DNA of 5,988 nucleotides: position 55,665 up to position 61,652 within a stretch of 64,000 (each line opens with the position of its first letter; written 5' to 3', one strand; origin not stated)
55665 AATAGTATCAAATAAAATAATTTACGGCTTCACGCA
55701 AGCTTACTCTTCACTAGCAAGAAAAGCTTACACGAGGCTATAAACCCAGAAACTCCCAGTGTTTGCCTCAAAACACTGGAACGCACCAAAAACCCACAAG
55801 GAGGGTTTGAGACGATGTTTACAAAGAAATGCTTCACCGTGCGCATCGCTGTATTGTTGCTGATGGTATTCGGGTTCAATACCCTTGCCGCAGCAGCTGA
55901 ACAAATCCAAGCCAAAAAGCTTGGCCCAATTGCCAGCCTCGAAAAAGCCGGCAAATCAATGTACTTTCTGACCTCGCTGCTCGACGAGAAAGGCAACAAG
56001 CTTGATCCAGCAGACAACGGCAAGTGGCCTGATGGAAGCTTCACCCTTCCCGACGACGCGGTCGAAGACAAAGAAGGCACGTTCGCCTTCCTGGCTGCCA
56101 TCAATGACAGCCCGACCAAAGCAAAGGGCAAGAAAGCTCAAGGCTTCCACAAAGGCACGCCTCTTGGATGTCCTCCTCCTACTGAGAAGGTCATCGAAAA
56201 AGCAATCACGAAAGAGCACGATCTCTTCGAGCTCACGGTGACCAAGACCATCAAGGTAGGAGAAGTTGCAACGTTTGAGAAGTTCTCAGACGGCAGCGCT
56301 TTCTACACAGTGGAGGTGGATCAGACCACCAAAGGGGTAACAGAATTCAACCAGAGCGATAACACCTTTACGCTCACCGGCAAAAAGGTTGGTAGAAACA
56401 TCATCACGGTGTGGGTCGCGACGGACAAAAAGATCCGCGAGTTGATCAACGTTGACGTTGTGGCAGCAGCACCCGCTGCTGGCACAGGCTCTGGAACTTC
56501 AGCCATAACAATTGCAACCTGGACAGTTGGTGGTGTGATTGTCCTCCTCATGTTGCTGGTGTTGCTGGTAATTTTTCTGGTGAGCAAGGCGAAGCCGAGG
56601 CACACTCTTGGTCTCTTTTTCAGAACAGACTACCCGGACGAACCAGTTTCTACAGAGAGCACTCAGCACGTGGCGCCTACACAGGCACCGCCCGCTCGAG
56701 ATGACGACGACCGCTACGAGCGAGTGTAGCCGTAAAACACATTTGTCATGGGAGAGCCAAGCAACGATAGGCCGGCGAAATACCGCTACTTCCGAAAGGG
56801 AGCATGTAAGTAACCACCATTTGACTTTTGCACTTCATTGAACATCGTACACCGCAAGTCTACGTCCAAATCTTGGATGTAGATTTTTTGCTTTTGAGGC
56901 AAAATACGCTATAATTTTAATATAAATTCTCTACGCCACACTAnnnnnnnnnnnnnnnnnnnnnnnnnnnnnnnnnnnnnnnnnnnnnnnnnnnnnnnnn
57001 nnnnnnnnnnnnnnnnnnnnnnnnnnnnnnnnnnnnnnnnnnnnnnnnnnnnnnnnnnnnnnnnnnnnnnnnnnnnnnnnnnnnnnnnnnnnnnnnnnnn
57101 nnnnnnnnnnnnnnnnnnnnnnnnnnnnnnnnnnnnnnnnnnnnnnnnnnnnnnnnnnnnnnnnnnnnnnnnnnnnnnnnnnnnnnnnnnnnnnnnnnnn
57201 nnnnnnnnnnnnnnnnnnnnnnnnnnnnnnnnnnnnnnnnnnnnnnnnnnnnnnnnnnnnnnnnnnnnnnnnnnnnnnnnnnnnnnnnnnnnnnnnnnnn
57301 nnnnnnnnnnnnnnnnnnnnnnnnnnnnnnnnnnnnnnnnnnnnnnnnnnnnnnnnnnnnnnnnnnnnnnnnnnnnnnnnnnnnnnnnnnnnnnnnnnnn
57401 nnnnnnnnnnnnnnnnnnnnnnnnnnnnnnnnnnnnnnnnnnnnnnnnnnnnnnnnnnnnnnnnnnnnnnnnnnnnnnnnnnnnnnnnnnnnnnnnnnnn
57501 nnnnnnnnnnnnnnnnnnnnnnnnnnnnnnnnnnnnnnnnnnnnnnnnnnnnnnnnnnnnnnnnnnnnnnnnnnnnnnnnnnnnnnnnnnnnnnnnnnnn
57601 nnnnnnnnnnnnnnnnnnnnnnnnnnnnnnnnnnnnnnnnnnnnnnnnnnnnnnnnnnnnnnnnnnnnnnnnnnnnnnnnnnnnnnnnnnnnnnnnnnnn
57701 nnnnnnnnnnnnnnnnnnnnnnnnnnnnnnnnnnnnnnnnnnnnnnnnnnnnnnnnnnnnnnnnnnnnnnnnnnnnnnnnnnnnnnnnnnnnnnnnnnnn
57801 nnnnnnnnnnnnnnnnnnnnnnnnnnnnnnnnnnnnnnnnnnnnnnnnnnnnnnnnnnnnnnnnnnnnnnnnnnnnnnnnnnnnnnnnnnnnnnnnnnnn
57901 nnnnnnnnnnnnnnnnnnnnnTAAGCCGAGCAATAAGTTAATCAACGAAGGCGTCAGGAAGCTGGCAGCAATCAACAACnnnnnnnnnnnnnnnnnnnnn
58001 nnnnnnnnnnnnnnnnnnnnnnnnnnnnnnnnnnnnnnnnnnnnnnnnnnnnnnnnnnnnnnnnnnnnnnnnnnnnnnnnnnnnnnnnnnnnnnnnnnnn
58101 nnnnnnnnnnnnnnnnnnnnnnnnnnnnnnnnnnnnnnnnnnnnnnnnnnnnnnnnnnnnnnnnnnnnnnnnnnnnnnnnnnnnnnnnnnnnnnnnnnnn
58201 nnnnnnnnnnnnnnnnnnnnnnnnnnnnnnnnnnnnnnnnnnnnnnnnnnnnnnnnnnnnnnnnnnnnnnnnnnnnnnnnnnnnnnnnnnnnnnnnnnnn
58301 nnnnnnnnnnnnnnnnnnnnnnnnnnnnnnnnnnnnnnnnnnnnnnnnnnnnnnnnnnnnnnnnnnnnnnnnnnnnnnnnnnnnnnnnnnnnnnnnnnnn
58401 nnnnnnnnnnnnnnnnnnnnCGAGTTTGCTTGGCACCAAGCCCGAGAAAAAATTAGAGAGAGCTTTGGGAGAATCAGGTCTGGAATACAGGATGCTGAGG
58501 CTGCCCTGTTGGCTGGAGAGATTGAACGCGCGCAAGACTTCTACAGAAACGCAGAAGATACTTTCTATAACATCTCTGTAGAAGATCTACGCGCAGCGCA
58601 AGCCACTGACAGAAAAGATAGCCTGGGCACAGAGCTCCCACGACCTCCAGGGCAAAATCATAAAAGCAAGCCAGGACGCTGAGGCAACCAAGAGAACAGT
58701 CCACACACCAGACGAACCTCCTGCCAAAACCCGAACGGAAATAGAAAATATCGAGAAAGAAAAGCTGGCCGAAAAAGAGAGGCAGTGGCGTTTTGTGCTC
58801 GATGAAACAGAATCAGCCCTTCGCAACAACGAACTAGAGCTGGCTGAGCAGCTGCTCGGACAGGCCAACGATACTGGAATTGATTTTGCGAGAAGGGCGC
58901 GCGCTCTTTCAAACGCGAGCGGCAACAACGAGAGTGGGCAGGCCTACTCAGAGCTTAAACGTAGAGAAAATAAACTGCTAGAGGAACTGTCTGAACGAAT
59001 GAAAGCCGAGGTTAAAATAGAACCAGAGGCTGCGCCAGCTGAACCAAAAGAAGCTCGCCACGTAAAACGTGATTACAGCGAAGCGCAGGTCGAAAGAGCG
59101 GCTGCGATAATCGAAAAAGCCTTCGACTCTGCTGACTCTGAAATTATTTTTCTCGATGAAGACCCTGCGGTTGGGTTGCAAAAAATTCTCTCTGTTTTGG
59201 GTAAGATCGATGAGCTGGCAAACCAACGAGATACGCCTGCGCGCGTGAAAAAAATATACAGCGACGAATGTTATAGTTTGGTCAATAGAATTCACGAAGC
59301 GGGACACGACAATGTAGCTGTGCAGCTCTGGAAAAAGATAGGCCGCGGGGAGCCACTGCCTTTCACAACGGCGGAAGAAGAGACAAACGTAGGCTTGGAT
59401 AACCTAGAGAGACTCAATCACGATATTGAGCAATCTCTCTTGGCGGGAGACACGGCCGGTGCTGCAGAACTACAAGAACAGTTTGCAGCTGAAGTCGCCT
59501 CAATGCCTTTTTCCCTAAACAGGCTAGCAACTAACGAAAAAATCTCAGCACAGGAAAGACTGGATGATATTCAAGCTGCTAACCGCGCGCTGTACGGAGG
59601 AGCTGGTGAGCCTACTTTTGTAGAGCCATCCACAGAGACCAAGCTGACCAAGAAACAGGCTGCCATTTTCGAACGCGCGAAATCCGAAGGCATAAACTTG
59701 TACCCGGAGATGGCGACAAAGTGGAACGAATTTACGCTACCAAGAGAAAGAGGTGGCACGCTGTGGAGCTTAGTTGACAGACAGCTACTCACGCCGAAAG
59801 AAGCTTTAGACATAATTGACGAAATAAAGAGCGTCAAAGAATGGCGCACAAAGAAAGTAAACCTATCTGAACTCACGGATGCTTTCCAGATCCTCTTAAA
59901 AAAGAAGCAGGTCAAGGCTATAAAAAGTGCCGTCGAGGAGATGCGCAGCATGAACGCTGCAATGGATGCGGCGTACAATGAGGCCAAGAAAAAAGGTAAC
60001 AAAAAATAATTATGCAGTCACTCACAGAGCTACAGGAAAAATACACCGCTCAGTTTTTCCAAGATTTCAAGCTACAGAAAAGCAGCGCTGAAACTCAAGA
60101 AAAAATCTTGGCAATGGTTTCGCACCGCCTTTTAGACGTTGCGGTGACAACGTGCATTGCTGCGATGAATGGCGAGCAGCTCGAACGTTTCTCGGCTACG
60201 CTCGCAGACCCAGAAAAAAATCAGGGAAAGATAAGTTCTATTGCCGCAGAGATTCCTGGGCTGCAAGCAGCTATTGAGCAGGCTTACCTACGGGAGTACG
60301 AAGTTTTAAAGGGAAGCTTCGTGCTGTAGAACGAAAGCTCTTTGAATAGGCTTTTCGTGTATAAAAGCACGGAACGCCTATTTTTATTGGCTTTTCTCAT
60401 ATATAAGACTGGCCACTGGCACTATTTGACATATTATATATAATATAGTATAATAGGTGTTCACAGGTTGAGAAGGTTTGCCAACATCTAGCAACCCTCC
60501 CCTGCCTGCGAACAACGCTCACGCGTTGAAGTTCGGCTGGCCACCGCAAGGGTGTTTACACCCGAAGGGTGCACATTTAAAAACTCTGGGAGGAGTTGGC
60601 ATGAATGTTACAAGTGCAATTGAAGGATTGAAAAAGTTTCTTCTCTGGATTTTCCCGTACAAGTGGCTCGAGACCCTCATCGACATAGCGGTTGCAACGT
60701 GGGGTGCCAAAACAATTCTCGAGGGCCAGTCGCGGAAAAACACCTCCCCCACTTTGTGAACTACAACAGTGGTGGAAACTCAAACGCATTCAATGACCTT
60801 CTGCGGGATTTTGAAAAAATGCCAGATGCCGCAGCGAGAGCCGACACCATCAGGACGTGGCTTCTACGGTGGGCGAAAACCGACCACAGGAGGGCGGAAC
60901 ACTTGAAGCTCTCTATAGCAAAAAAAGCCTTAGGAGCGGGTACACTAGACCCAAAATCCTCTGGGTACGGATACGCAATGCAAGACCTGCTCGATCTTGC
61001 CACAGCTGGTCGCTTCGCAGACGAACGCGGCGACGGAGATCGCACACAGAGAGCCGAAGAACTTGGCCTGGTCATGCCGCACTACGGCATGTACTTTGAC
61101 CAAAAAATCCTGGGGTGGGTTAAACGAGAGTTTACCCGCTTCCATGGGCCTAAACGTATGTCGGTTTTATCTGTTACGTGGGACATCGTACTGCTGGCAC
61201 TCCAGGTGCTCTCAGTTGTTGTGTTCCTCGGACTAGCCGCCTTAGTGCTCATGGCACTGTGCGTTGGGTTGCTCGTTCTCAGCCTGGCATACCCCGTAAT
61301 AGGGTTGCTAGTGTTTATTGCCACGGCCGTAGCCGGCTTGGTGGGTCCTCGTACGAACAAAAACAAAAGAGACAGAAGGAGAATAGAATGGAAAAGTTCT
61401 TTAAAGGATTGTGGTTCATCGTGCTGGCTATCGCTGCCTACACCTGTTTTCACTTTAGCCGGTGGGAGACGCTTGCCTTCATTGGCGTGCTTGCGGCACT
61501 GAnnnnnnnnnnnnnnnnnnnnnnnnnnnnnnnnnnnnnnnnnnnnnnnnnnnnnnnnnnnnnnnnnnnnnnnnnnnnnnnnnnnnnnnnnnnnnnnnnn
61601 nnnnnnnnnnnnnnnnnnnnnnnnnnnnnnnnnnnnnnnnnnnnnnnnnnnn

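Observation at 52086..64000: A 12-kb island of about 12 orphan envelope/coiled-coil genes with its own expression signals: candidate undescribed system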

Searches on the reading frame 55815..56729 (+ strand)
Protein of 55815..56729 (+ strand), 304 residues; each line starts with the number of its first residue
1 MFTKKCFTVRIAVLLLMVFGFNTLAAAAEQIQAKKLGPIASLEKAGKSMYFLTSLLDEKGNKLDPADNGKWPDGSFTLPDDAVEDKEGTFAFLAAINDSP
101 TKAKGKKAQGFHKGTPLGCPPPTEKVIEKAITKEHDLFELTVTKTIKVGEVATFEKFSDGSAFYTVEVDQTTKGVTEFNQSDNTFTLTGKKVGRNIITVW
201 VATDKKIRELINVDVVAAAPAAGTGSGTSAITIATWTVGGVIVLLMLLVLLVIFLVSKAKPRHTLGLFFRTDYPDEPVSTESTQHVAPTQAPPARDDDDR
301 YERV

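Call 3: search_protein_families(library=pfam, max_evalue=0.1, proteins=[window:55815-56729:+])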
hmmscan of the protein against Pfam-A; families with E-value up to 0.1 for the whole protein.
window:55815-56729:+ (304 aa): 3 families
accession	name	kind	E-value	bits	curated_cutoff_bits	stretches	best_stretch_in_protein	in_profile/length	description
PF19744.4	DUF6232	-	0.021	15.7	27.4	1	194-267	18-88/117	Family of unknown function (DUF6232)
PF01594.21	AI-2E_transport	-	0.021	14.5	34.3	1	211-272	114-175/327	AI-2E family transporter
PF13629.12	T2SS-T3SS_pil_N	-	0.088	13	23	0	181-209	38-66/72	Pilus formation protein N terminal region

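Call 9: find_encoding_contigs(protein=window:55815-56729:+, flank=10000, max_places=6)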
Protein window:55815-56729:+ (304 aa): 1 contig read that carries it; 1 place shown.
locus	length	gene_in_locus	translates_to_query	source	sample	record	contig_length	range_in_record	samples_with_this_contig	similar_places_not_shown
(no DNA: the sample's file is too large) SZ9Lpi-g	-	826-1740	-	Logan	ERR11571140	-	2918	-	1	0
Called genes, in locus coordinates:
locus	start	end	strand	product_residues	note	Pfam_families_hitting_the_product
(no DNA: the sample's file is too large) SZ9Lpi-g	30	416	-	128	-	-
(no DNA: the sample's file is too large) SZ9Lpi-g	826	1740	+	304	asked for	-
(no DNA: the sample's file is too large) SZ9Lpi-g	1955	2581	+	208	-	-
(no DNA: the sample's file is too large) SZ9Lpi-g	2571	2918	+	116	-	?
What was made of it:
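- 55815..56729 (+): P5, 304 aa: a signal-peptide-like N-terminus, an ectodomain of about 200 aa, a C-terminal membrane anchor and a 50-aa tail. It is monocistronic between a perfect promoter and a terminator. An independent Logan contig carries exactly this protein (call 9).
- An independent Logan contig reproduces P4a and P5 exactly (call 9).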

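Call 15: search_protein_families(library=phrogs, max_evalue=0.01, proteins=[window:55815-56729:+])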
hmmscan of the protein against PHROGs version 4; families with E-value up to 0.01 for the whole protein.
window:55815-56729:+ (304 aa): 0 families

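Call 36: search_protein_families(library=padloc, max_evalue=0.1, proteins=[window:55815-56729:+])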
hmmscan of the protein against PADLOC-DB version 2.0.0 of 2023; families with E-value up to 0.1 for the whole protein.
window:55815-56729:+ (304 aa): 0 families

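Call 41: find_related_loci(query=window:55815-56729:+, collection=metagenome_contigs, flank=10000)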
Query window:55815-56729:+ (304 aa) in metagenome_contigs; peptide patterns used: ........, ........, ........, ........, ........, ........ (x = any residue, [..] = any of these).
190 stretches matched a pattern, but none encodes a relative of the query by tblastn (E <= 1e-3).

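Call 77: search_protein_families(library=ncbifam, max_evalue=0.01, proteins=[window:55815-56729:+])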
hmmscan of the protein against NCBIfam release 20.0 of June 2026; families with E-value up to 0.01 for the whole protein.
window:55815-56729:+ (304 aa): 0 families

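Call 79: search_solved_structures(query=window:55815-56729:+, max_evalue=1)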
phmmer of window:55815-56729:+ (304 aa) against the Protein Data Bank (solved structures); distinct sequences matched with E-value up to 1: 1.
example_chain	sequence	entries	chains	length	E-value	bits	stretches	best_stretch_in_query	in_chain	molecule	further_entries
2yrl_A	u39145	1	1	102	0.68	12.4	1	163-219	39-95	KIAA1837 protein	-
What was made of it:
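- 55815..56729 (+): Only sub-threshold hints exist: T2SS-T3SS_pil_N at E 0.088 (call 3) and PDB chain 2yrl_A ('KIAA1837 protein') at E 0.68 (call 79).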

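Call 86: search_dna_similar(query=window:55815-56729:+, collection=phages, mode=protein, max_evalue=0.01, max_rows=5)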
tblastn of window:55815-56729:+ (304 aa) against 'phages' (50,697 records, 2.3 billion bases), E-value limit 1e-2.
No match.

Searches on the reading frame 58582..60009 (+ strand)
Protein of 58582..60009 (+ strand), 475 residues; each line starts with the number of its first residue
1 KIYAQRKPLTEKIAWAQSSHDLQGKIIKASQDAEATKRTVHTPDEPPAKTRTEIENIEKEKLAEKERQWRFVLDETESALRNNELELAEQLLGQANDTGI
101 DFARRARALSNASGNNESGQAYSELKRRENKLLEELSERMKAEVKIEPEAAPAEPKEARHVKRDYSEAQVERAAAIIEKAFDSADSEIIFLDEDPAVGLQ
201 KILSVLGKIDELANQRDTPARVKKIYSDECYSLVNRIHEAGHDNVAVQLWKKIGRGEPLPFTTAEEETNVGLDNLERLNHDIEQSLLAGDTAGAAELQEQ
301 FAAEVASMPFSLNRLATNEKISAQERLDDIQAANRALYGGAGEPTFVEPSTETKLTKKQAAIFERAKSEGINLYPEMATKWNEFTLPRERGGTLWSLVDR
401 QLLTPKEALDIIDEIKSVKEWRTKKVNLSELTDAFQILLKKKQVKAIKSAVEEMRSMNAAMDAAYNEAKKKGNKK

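Call 3: search_protein_families(library=pfam, max_evalue=0.1, proteins=[window:58795-60009:+])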
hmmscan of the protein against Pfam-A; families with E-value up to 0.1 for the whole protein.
window:58795-60009:+ (404 aa): 0 families

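Call 15: search_protein_families(library=phrogs, max_evalue=0.01, proteins=[window:58582-60009:+])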
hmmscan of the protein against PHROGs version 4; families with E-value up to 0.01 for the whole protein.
window:58582-60009:+ (475 aa): 0 families

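Call 36: search_protein_families(library=padloc, max_evalue=0.1, proteins=[window:58582-60009:+])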
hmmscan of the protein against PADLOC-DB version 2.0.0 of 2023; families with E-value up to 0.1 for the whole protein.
window:58582-60009:+ (475 aa): 1 family
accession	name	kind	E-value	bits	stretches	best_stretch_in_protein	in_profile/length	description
PDLC02278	AbiEi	-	0.046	11.4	0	62-92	29-56/66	AbiEi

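Call 49: search_dna_similar(query=window:58582-60009:+, collection=phages, mode=protein, max_evalue=0.01, max_rows=10)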
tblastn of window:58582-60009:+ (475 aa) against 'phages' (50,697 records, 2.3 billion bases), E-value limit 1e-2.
No match.

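Call 77: search_protein_families(library=ncbifam, max_evalue=0.01, proteins=[window:58582-60009:+])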
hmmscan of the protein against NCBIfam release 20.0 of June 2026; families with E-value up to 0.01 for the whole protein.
window:58582-60009:+ (475 aa): 1 family
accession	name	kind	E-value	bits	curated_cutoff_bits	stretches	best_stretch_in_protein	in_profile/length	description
NF045758.2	YlxM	equivalog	0.0078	16.3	80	0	424-457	2-35/72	YlxM family DNA-binding protein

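Call 97: search_solved_structures(query=window:58795-60009:+, max_evalue=0.1)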
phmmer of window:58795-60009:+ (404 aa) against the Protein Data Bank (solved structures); distinct sequences matched with E-value up to 0.1: 0.
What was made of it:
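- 57980..60009 (+): P7, about 680 aa once two frameshifts are bridged (within 58200-58417 and 58582-58679). It has an acidic 85-aa N-terminus, one membrane helix followed by RKKRR, and a long charged helical C-terminus that contains HEAGH. No match in Pfam, PHROGs, PADLOC, NCBIfam, PDB or phages (calls 3, 15, 36, 77, 97, 49).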

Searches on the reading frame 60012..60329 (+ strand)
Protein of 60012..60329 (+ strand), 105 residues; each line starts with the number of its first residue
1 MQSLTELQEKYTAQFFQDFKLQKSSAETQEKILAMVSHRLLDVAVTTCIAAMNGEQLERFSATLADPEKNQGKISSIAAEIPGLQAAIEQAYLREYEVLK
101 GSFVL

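Call 3: search_protein_families(library=pfam, max_evalue=0.1, proteins=[window:60012-60329:+])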
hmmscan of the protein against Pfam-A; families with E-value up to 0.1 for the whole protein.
window:60012-60329:+ (105 aa): 1 family
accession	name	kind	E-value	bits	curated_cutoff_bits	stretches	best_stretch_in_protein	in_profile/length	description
PF16326.10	ABC_tran_CTD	-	0.00082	20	32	1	55-94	22-63/69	ABC transporter C-terminal domain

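Call 77: search_protein_families(library=ncbifam, max_evalue=0.01, proteins=[window:60012-60329:+])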
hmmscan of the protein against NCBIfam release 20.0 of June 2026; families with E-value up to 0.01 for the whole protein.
window:60012-60329:+ (105 aa): 0 families

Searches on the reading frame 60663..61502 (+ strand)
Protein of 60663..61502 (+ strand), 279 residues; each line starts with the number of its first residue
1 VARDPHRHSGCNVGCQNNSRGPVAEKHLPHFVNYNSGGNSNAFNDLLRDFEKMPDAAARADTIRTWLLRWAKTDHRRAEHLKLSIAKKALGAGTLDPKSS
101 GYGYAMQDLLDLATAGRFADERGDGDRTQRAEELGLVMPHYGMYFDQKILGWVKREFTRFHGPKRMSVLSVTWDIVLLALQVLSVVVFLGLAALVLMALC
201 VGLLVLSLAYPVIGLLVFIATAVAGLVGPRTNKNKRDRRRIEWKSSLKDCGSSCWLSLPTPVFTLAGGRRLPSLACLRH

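Call 4: search_protein_families(library=pfam, max_evalue=0.1, proteins=[window:60663-61502:+])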
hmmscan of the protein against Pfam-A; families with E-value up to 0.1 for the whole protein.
window:60663-61502:+ (279 aa): 1 family
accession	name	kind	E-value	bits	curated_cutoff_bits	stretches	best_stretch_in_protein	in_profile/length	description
PF07332.16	Phage_holin_3_6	-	0.076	13.5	28.4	0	182-234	40-96/116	Putative Actinobacterial Holin-X, holin superfamily III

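Call 15: search_protein_families(library=phrogs, max_evalue=0.01, proteins=[window:60663-61502:+])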
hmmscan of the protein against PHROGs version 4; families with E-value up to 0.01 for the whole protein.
window:60663-61502:+ (279 aa): 1 family
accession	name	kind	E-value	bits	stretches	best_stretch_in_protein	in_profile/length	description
phrog_9343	-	unknown function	0.0051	17.9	1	181-240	7-62/80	-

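Call 36: search_protein_families(library=padloc, max_evalue=0.1, proteins=[window:60663-61502:+])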
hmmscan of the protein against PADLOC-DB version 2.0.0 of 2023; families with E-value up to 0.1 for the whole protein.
window:60663-61502:+ (279 aa): 0 families

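Call 75: find_homologous_proteins(query=A4, max_evalue=0.01)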
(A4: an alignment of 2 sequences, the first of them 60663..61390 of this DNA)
Query A4 (2 sequences) (242 aa, profile of the alignment): 1 proteins with E <= 0.01 among 8000 candidates.
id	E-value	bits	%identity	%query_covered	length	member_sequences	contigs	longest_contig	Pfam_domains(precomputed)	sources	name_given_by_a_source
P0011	3.6e-243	825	37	55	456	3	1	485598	-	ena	-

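Call 77: search_protein_families(library=ncbifam, max_evalue=0.01, proteins=[window:60663-61502:+])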
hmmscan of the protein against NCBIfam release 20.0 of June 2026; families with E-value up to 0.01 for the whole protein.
window:60663-61502:+ (279 aa): 0 families

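Call 85: find_related_loci(query=A4, collection=viral_contigs, flank=5000)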
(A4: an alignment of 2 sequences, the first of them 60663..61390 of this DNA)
Query A4 (242 aa) in viral_contigs; peptide patterns used: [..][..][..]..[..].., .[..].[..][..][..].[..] (x = any residue, [..] = any of these).
223 stretches matched a pattern, but none encodes a relative of the query by tblastn (E <= 1e-3).
